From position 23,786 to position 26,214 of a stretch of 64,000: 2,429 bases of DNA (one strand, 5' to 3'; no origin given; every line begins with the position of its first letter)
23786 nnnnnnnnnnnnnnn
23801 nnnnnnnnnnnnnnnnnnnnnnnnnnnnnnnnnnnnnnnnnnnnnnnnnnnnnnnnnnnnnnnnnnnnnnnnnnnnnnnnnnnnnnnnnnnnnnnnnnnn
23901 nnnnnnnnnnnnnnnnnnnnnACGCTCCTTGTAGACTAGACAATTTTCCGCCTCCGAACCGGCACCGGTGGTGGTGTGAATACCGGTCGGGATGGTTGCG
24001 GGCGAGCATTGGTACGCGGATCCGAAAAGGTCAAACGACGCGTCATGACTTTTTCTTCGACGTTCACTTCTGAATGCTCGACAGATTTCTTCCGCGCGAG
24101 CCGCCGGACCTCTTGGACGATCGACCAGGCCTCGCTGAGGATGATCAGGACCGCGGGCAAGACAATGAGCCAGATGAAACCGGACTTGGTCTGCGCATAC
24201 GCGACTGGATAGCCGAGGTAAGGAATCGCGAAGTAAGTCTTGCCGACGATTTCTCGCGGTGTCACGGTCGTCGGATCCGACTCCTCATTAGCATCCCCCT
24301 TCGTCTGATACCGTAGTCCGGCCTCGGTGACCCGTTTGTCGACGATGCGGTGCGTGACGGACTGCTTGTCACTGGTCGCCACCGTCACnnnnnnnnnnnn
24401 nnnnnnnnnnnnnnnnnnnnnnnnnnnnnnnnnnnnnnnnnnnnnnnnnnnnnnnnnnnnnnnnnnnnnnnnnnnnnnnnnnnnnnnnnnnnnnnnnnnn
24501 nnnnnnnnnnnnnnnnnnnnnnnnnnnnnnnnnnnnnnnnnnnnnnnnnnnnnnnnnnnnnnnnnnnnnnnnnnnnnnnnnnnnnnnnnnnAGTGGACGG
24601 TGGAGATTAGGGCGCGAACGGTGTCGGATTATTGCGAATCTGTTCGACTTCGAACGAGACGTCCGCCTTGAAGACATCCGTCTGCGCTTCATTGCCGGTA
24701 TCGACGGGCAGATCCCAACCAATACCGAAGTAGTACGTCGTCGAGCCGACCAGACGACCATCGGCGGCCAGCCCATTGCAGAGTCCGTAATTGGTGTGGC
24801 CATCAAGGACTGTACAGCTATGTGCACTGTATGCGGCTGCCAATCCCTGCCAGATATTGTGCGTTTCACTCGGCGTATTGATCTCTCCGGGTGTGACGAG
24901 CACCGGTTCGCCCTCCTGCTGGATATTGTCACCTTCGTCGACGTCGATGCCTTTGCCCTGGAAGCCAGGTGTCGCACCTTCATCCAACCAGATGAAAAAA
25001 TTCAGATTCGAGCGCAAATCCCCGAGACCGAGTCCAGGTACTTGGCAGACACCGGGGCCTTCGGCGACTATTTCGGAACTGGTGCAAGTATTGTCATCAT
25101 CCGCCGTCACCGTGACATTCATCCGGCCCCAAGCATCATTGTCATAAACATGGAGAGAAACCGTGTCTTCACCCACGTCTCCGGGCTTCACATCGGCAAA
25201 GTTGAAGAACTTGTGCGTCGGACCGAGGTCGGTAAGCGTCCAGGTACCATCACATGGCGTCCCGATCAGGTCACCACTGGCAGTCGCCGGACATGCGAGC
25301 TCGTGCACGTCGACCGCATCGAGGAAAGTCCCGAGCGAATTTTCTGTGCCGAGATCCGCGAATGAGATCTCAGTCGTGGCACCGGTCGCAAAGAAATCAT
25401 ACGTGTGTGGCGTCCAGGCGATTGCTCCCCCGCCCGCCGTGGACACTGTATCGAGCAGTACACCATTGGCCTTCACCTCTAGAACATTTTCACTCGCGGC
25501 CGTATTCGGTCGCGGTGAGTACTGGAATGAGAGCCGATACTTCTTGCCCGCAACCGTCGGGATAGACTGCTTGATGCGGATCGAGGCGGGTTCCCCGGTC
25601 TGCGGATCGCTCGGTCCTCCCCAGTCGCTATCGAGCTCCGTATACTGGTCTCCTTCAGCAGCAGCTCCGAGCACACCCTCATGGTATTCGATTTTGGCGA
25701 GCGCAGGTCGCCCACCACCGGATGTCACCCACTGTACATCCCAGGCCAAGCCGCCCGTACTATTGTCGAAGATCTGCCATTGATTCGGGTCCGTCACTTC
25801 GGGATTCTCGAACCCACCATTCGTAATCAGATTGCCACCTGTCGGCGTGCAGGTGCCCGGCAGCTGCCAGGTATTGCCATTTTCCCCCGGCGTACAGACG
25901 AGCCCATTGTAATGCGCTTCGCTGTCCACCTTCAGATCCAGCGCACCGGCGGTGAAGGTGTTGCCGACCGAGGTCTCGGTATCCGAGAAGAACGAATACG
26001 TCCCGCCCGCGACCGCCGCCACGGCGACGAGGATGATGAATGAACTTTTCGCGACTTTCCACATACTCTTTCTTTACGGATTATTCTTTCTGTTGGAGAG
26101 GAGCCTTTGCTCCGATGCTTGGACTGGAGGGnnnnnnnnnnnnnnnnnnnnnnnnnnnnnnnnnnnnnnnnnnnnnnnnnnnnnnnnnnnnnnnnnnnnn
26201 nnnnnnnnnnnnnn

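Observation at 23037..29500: Five-gene SipW/TasA-type secreted-fibre locus with three large TasA-like paralogs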

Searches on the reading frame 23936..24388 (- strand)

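Call 4: search_protein_families(library=ncbifam, proteins=[window:23936-24388:-], max_evalue=1)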
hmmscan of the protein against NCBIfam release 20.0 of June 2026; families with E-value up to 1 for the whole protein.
window:23936-24388:- (150 aa): 2 families
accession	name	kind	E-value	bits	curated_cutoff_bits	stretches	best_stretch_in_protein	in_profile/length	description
NF046067.1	SigPepSipWBacil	equivalog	1.9e-21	76.5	190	1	3-109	77-184/189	signal peptidase I SipW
TIGR02228.1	sigpep_I_arch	equivalog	1.7e-14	54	51.85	1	8-85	75-153/158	signal peptidase I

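Call 5: search_protein_families(library=pfam, proteins=[window:23936-24388:-], max_evalue=1)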
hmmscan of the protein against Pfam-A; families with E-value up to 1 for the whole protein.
window:23936-24388:- (150 aa): 1 family
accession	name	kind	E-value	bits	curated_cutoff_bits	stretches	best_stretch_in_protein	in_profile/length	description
PF00002.29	7tm_2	-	0.1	12.3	20.6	1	66-114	152-200/250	7 transmembrane receptor (Secretin family)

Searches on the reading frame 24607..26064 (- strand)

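Call 4: search_protein_families(library=ncbifam, proteins=[window:24607-26064:-], max_evalue=1)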
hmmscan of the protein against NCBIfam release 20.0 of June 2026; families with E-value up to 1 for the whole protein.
window:24607-26064:- (485 aa): 4 families
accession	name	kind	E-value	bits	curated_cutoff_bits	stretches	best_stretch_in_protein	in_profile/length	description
TIGR04362.1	choice_anch_C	subfamily_domain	1.3e-16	61.3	120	1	78-253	1-157/157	choice-of-anchor C family protein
TIGR04088.1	cognate_SipW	domain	2.9e-06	27.3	19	1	12-42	5-34/34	SipW-dependent-type signal peptide-containing protein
NF012221.1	MARTX_Nterm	equivalog_domain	0.039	11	700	1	160-251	1508-1596/1910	MARTX multifunctional-autoprocessing repeats-in-toxin holotoxin RtxA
NF046066.1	BioflmMtrxTasA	equivalog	0.14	11.6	450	1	14-48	17-50/264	biofilm matrix protein TasA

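Call 5: search_protein_families(library=pfam, proteins=[window:24607-26064:-], max_evalue=1)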
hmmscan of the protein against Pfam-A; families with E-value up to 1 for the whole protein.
window:24607-26064:- (485 aa): 2 families
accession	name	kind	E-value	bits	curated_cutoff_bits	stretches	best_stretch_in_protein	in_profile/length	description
PF12389.13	Peptidase_M73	-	2.6e-07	31.1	22.5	1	13-50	15-51/196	Camelysin metallo-endopeptidase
PF04862.18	DUF642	-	4.9e-06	26.8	27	1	163-253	67-156/157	Protein of unknown function (DUF642)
